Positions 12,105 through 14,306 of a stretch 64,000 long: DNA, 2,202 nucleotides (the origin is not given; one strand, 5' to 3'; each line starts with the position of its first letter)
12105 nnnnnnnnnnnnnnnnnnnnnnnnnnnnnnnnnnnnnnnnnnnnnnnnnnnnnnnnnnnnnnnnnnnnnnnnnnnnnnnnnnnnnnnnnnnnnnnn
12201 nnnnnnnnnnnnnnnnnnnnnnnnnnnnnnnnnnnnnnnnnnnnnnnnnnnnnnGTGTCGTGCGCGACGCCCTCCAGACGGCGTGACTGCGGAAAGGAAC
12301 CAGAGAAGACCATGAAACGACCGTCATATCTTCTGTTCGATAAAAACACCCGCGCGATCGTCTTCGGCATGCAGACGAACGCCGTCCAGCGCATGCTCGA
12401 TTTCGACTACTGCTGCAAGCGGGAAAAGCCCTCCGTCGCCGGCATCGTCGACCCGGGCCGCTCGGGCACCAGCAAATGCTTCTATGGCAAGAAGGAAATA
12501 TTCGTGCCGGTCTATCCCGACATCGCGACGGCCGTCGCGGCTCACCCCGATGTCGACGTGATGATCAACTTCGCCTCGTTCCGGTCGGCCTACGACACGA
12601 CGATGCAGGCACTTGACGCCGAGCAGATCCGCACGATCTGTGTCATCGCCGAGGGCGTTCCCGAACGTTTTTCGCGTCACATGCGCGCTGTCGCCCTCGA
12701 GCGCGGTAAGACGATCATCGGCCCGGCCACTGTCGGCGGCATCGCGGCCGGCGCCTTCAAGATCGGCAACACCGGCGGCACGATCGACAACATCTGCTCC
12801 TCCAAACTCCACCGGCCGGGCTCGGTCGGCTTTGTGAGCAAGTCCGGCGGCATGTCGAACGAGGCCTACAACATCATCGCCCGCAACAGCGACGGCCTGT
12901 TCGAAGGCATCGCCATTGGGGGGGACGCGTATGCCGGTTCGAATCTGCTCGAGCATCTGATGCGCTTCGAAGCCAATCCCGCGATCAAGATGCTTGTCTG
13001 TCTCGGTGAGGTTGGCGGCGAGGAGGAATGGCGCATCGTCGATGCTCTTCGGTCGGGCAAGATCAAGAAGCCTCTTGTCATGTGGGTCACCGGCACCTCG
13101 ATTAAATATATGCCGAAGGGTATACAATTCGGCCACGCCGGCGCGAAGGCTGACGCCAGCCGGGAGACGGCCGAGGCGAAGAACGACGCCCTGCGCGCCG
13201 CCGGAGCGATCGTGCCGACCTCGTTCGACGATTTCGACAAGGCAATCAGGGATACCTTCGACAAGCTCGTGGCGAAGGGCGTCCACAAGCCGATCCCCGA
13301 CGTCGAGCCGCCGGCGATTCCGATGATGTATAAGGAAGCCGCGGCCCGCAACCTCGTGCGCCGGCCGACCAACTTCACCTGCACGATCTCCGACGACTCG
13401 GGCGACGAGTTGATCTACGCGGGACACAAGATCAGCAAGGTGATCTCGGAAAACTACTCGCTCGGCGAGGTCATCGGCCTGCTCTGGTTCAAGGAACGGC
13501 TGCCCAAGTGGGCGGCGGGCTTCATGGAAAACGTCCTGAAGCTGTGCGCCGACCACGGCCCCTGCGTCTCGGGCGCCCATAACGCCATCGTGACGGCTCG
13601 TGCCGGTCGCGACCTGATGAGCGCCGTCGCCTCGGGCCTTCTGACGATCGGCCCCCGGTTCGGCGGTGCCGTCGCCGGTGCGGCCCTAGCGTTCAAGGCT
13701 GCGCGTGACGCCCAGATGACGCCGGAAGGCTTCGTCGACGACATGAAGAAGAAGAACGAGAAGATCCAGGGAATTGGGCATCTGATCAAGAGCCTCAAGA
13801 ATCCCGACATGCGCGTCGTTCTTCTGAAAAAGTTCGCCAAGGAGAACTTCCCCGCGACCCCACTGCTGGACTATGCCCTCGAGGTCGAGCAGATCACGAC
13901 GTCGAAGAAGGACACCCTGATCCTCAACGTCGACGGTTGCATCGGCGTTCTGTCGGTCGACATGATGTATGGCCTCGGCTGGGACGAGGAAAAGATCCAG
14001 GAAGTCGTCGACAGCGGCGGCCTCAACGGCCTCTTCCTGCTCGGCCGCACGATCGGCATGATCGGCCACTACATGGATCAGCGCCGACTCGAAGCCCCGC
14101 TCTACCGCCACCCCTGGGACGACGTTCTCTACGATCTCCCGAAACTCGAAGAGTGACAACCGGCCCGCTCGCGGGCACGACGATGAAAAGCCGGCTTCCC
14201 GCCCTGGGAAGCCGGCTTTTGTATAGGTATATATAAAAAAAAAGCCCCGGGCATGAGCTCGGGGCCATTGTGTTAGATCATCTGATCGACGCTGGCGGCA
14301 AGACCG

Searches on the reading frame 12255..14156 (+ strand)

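Call 49: search_protein_families(library=pfam, proteins=[window:12255-14156:+], max_evalue=0.00001)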
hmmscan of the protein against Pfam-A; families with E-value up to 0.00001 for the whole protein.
window:12255-14156:+ (633 aa): 4 families
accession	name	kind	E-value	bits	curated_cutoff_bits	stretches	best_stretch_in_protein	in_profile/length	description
PF00285.26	Citrate_synt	-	3.6e-23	82.6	27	1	420-618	166-355/357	Citrate synthase, C-terminal domain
PF00549.24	Ligase_CoA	-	2.1e-18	67.1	24.5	1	194-319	1-128/128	CoA-ligase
PF02629.25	CoA_binding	-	1.1e-08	36.2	22.3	1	29-134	1-97/97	CoA binding domain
PF13607.11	Succ_CoA_lig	-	1.3e-06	28.6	27.4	0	188-329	1-133/138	Succinyl-CoA ligase like flavodoxin domain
